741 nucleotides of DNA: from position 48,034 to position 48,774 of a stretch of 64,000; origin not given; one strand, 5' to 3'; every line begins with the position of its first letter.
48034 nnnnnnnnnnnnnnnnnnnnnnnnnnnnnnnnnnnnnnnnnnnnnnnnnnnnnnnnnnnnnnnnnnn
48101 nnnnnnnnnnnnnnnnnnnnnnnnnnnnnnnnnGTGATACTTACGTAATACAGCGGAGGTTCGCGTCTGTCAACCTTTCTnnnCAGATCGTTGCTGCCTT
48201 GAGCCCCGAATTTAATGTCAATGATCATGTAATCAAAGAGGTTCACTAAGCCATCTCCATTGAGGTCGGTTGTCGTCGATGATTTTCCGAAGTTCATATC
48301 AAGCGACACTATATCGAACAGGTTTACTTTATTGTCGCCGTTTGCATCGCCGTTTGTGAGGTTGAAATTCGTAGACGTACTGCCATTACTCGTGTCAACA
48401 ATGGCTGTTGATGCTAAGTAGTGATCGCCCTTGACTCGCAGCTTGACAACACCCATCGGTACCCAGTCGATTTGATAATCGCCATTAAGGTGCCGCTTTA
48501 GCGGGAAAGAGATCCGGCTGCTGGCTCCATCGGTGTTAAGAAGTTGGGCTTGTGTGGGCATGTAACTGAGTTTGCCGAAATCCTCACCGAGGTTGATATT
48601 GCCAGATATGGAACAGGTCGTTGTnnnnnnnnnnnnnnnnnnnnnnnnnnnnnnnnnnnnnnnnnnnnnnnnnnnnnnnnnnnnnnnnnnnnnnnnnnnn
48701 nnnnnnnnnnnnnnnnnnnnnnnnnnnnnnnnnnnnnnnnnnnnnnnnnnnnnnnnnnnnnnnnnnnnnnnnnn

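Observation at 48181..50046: Papain-like cysteine protease carrying a type-I dockerin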

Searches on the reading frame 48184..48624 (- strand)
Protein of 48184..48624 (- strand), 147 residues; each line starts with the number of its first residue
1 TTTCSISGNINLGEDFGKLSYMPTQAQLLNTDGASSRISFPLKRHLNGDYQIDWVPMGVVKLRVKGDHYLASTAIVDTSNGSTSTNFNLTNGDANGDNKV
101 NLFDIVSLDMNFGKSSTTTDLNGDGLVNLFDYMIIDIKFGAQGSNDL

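Call 59: predict_structure(alignment_id=A4)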
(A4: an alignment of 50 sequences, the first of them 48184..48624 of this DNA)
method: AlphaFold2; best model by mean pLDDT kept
length: 147 residues; sequences in the alignment: 50
mean_pLDDT: 93.5   pTM: 0.86
mean pLDDT of the five models: 93.5, 92.7, 91.3, 90.7, 89.5
residues with pLDDT >= 90: 126; 70-90: 16; 50-70: 5; < 50: 0
segments of 3 or more residues with pLDDT < 50: none
pLDDT, mean of each block of 10 residues (from residue 1): 92 75 93 88 93 95 95 97 96 97 98 95 95 97 97
secondary structure, 60 per line:
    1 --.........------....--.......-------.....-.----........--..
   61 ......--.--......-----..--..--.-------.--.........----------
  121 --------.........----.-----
elements in order: E3-11 H18-21 E24-30 E38-42 E49-56 E59-66 E72-77 H102-110 H129-137

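Call 61: fold_search(model_id=the predicted structure, library=pdb)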
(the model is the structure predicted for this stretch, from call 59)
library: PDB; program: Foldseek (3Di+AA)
matches with E <= 10: 1549; with E <= 0.001: 20
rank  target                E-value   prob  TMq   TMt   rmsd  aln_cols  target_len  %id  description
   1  2b59_B                3.8e-09  1.00  0.71  0.67   3.8       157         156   22  The type II cohesin dockerin complex (released 2005-10-11)
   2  4fl4_C                4.6e-09  1.00  0.77  0.39   3.5       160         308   22  Scaffoldin conformation and dynamics revealed by a ternary complex from the Clostridium thermocellum cellulosome (released 2012-06-27)
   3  3kcp_A                4.6e-09  1.00  0.74  0.38   3.4       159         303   21  Crystal structure of interacting Clostridium thermocellum multimodular components (released 2010-02-09)
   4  4fl4_L                6.2e-09  1.00  0.74  0.38   3.6       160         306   21  Scaffoldin conformation and dynamics revealed by a ternary complex from the Clostridium thermocellum cellulosome (released 2012-06-27)
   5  5g5d_B                7.4e-09  1.00  0.76  0.72   3.5       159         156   23  Crystal Structure of the CohScaC2-XDocCipA type II complex from Clostridium thermocellum (released 2017-04-05)
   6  5m0y_B                7.9e-09  1.00  0.72  0.68   3.4       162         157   23  Crystal Structure of the CohScaA-XDocCipB type II complex from Clostridium thermocellum at 1.5Angstrom resolution (released 2017-09-06)
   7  5k39_B                2.0e-08  1.00  0.75  0.72   3.1       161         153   23  THE TYPE II COHESIN DOCKERIN COMPLEX FROM CLOSTRIDIUM THERMOCELLUM (released 2017-03-29)
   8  4u3s_B                2.5e-08  1.00  0.72  0.68   3.7       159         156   21  Crystal structure of Coh3ScaB-XDoc_M1ScaA complex: A N-terminal interface mutant of type II Cohesin-X-Dockerin complex (released 2015-07-29)
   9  4fl4_I                2.6e-08  1.00  0.73  0.37   3.7       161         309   22  Scaffoldin conformation and dynamics revealed by a ternary complex from the Clostridium thermocellum cellulosome (released 2012-06-27)
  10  4wi0_B                4.3e-08  1.00  0.69  0.65   4.2       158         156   20  Crystal structure of Coh3ScaB-XDoc_M2ScaA complex: A C-terminal interface mutant of type II Cohesin-X-Dockerin complex (released 2015-10-07)
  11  4yok                  3.0e-05  1.00  0.45  0.35   4.1       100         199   15  Crystal structure of a DUF3823 family protein (PARMER_04126) from Parabacteroides merdae ATCC 43184 at 1.80 A resolution (released 2015-03-25)
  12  4v4c_B                1.4e-04  1.00  0.41  0.24   3.6        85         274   12  Crystal Structure of Pyrogallol-Phloroglucinol Transhydroxylase from Pelobacter acidigallici (released 2014-07-09)
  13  4fxt_A                1.7e-04  1.00  0.44  0.35   3.7        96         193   18  Crystal structure of a DUF3823 family protein (BACOVA_02663) from Bacteroides ovatus ATCC 8483 at 2.77 A resolution (released 2012-07-25)
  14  4fxt_E                2.1e-04  1.00  0.46  0.34   3.3       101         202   15  Crystal structure of a DUF3823 family protein (BACOVA_02663) from Bacteroides ovatus ATCC 8483 at 2.77 A resolution (released 2012-07-25)
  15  8qox_B                2.3e-04  1.00  0.47  0.17   3.3        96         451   22  Two-component assembly of SlaA and SlaB S-layer proteins of Sulfolobus acidocaldarius (released 2024-02-21)
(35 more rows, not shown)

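Call 93: search_protein_representatives(protein=window:48184-48624:-)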
Query: 147 residues. Proteins with E-value up to 0.001 (for the whole library): 2012; up to 1e-10: 119; up to 1e-30: 0. The best 150 are listed.
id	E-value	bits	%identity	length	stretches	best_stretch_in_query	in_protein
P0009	1.5e-21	93.0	42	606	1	2-146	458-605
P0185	7.6e-20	87.5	40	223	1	3-143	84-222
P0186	1.3e-19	86.7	52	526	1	47-143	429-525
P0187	3.3e-19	85.4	41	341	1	5-143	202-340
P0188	4.2e-19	85.1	39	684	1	5-143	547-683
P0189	7.1e-19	84.3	50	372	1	41-143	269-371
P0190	1.3e-18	83.5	44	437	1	7-143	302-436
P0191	2.0e-18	82.9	54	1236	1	50-143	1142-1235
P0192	3.6e-18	82.1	49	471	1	47-143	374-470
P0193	3.6e-18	82.0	53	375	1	58-145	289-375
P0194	4.0e-18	81.9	39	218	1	5-145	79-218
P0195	1.4e-17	80.1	38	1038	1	6-145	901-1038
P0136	1.4e-17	80.1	48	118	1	47-143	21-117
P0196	1.9e-17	79.7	49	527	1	43-144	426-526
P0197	2.4e-17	79.4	43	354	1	2-143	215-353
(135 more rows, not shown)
